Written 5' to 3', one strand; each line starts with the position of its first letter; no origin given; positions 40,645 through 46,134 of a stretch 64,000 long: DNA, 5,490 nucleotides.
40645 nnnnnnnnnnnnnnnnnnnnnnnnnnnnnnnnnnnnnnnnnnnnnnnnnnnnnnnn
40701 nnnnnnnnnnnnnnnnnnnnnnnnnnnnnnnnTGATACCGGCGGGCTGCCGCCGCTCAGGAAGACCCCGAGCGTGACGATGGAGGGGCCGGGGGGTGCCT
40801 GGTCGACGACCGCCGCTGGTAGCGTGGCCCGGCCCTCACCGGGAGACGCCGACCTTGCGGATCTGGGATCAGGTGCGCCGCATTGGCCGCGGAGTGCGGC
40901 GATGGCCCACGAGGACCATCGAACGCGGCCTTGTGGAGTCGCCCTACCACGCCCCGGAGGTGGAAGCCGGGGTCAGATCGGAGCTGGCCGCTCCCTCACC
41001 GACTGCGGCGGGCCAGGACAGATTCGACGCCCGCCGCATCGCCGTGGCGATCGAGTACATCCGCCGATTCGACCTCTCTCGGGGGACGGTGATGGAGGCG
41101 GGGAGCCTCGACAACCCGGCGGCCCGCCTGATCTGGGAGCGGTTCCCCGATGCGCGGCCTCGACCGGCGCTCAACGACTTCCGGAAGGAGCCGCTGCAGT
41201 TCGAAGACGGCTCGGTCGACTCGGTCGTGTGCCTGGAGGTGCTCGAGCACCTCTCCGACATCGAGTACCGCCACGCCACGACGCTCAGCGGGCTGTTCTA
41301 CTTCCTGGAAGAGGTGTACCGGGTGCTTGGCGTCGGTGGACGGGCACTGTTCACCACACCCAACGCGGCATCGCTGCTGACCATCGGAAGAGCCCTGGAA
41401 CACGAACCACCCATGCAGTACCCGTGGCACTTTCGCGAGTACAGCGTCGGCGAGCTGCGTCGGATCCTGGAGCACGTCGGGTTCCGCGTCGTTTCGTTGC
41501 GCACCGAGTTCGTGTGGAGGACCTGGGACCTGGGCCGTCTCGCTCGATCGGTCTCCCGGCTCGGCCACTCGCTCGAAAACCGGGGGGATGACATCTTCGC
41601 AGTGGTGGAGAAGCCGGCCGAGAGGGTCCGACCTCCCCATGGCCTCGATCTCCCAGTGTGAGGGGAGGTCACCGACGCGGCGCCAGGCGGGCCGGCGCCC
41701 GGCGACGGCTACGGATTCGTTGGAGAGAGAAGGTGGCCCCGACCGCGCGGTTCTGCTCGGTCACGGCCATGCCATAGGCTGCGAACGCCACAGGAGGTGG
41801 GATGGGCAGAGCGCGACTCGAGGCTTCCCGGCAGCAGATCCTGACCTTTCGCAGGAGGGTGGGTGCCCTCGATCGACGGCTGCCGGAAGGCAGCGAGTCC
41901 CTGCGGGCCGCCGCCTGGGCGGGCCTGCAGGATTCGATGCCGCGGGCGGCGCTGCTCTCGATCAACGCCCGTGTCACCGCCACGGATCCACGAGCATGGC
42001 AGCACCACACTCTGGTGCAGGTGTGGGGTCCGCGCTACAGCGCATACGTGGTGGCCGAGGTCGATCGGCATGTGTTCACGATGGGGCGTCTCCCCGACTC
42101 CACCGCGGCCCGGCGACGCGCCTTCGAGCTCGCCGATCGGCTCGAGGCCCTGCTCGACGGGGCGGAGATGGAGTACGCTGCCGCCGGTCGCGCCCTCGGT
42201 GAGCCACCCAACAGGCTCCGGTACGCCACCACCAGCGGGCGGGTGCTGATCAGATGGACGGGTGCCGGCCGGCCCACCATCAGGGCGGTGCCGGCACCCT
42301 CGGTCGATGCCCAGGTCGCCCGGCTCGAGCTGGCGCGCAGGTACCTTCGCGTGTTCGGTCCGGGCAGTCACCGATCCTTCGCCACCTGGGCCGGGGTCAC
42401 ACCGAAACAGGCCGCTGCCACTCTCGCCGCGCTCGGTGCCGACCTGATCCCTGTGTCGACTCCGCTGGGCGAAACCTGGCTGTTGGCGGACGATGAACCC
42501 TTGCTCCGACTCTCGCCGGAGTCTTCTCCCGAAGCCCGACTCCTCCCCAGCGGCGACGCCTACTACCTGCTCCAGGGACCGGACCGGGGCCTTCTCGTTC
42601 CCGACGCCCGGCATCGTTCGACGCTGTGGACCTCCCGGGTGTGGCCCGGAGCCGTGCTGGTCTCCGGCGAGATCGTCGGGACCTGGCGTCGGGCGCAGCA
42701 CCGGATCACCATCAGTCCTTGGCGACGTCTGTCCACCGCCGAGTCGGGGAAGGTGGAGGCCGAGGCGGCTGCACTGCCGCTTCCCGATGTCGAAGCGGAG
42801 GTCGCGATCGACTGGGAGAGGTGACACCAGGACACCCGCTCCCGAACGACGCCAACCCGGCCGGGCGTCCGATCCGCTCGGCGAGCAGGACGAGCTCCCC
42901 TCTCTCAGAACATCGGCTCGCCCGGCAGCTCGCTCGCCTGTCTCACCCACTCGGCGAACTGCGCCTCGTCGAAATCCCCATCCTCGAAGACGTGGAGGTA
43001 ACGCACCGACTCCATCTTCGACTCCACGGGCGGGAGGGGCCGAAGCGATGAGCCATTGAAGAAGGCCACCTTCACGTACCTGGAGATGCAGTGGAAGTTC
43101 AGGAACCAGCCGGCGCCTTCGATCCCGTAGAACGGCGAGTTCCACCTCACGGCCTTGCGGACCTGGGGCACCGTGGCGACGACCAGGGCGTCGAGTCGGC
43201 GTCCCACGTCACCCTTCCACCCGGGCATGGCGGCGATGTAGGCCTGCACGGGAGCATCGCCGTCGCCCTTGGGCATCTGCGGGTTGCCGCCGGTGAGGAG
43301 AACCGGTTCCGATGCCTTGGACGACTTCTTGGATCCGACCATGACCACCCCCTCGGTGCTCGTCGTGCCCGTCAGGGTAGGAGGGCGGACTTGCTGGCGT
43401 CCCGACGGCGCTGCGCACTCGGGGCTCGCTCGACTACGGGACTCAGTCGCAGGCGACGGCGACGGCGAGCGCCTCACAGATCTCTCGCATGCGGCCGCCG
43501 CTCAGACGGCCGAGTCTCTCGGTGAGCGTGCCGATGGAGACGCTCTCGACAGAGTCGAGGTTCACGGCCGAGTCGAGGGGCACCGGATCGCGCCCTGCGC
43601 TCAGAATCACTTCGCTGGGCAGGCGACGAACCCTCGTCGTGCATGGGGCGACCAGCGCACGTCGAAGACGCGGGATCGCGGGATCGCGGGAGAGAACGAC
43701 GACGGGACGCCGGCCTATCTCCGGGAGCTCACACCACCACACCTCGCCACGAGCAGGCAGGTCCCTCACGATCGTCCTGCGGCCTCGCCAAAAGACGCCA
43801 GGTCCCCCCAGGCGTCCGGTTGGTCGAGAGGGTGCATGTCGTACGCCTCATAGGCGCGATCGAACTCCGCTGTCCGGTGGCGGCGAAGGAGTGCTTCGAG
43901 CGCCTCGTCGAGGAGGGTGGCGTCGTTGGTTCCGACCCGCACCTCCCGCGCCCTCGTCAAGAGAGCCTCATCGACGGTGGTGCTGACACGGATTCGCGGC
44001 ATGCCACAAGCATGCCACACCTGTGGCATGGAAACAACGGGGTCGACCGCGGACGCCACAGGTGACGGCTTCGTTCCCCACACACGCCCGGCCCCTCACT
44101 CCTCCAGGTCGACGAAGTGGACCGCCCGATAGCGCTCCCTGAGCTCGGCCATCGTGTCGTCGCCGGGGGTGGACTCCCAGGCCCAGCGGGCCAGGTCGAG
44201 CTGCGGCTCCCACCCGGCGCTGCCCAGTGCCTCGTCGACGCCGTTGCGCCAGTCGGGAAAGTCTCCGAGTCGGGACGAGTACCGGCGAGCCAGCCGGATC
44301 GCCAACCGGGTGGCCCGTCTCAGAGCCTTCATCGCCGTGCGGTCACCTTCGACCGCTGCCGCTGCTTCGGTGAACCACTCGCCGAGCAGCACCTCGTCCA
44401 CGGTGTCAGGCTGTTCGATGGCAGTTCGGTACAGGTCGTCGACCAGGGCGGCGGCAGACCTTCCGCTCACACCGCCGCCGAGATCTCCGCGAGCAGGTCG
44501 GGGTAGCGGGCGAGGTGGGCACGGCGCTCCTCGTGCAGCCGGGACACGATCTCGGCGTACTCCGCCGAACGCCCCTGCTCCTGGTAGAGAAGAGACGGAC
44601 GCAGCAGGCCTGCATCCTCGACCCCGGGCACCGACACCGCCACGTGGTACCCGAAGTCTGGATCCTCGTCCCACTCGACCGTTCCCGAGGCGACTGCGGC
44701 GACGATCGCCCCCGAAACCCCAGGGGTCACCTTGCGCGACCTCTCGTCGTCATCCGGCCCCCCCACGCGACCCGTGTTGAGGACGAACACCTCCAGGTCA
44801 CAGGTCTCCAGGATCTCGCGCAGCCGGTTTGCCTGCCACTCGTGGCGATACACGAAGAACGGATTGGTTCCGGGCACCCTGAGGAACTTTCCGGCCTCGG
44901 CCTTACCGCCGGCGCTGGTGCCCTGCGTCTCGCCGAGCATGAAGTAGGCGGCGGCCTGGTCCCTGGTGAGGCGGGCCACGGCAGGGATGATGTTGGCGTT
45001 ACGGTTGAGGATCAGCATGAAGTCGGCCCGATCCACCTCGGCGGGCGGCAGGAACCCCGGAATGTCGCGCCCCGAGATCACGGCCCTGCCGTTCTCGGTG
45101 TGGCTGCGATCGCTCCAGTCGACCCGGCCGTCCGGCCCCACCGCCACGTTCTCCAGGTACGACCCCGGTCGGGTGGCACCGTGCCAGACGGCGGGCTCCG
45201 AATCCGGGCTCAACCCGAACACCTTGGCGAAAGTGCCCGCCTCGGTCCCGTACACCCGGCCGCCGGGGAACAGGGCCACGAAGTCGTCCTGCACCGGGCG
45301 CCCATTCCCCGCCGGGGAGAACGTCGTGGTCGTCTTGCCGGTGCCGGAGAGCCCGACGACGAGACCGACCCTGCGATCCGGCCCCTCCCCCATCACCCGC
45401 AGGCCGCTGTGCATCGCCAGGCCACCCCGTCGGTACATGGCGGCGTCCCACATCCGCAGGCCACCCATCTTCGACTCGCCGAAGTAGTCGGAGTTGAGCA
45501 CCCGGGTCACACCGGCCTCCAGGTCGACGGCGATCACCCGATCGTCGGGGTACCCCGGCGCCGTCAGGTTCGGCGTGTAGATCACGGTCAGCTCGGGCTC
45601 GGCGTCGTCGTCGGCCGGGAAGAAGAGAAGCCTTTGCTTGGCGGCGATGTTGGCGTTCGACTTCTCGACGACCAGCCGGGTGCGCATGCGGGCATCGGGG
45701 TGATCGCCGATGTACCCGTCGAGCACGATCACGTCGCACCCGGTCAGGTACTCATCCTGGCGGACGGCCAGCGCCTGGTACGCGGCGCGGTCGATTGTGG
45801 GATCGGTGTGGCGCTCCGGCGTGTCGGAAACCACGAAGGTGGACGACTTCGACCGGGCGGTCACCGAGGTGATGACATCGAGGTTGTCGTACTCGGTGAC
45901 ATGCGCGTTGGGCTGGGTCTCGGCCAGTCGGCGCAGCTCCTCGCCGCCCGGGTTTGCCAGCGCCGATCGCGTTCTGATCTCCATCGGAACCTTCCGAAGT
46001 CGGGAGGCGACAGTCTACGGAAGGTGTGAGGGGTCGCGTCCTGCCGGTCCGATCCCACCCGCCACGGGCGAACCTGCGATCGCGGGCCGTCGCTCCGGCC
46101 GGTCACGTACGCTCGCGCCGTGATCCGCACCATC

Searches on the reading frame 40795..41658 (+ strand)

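Call 37: search_protein_families(library=pfam, proteins=[window:40795-41658:+], max_evalue=0.01)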
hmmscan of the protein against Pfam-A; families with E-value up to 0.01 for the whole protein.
window:40795-41658:+ (288 aa): 2 families
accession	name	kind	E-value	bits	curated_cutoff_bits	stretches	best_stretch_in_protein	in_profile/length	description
PF13489.12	Methyltransf_23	-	5.6e-08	33.1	27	1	128-235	69-164/164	Methyltransferase domain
PF08241.18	Methyltransf_11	-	2.4e-05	25.3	21.2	1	132-186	52-95/95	Methyltransferase domain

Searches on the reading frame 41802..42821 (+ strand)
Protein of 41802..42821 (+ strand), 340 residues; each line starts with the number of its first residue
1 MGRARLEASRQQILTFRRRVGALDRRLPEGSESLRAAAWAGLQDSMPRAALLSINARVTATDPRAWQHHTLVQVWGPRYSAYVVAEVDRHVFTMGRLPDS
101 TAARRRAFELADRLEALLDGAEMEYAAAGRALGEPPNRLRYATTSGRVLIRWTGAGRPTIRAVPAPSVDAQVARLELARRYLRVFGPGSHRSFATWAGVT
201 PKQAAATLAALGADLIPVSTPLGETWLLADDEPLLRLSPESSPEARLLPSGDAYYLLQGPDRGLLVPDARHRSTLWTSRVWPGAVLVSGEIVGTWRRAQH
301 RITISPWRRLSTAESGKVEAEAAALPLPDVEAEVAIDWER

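Call 37: search_protein_families(library=pfam, proteins=[window:41802-42821:+], max_evalue=0.01)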
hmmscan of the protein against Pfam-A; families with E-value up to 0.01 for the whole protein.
window:41802-42821:+ (340 aa): 1 family
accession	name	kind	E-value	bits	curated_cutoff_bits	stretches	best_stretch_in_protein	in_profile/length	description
PF06224.18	AlkZ-like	-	6.2e-28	98.8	25.9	1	39-325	4-326/329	DNA glycosylase AlkZ-like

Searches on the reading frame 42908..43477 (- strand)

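Call 37: search_protein_families(library=pfam, proteins=[window:42908-43477:-], max_evalue=0.01)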
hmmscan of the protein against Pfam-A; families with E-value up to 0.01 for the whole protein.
window:42908-43477:- (190 aa): 1 family
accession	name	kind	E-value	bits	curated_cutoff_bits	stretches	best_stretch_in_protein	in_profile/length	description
PF08818.16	DUF1801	-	1.2e-13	51.7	27.2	1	90-181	3-84/85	Domain of unknown function (DU1801)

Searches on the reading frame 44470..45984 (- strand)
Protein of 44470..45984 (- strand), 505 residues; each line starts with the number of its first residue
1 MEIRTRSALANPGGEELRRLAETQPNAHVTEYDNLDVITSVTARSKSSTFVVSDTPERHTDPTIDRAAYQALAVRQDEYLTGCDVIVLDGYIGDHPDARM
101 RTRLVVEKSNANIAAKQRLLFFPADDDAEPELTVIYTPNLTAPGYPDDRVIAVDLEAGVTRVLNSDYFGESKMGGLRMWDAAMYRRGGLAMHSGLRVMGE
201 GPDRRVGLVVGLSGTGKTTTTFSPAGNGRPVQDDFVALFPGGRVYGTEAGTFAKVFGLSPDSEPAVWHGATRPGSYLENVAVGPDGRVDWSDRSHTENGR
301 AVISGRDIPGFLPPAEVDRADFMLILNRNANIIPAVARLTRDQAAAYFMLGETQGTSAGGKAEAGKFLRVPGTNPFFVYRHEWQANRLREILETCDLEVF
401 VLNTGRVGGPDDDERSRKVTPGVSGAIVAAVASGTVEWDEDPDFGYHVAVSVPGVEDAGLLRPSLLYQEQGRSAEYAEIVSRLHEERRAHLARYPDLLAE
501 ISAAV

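Call 37: search_protein_families(library=pfam, proteins=[window:44470-45984:-], max_evalue=0.01)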
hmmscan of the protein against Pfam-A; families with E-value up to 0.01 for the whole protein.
window:44470-45984:- (505 aa): 1 family
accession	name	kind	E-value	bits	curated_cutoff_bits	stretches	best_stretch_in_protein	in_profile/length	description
PF01293.25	PEPCK_ATP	-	7.9e-69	233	26.5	1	9-457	4-464/465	Phosphoenolpyruvate carboxykinase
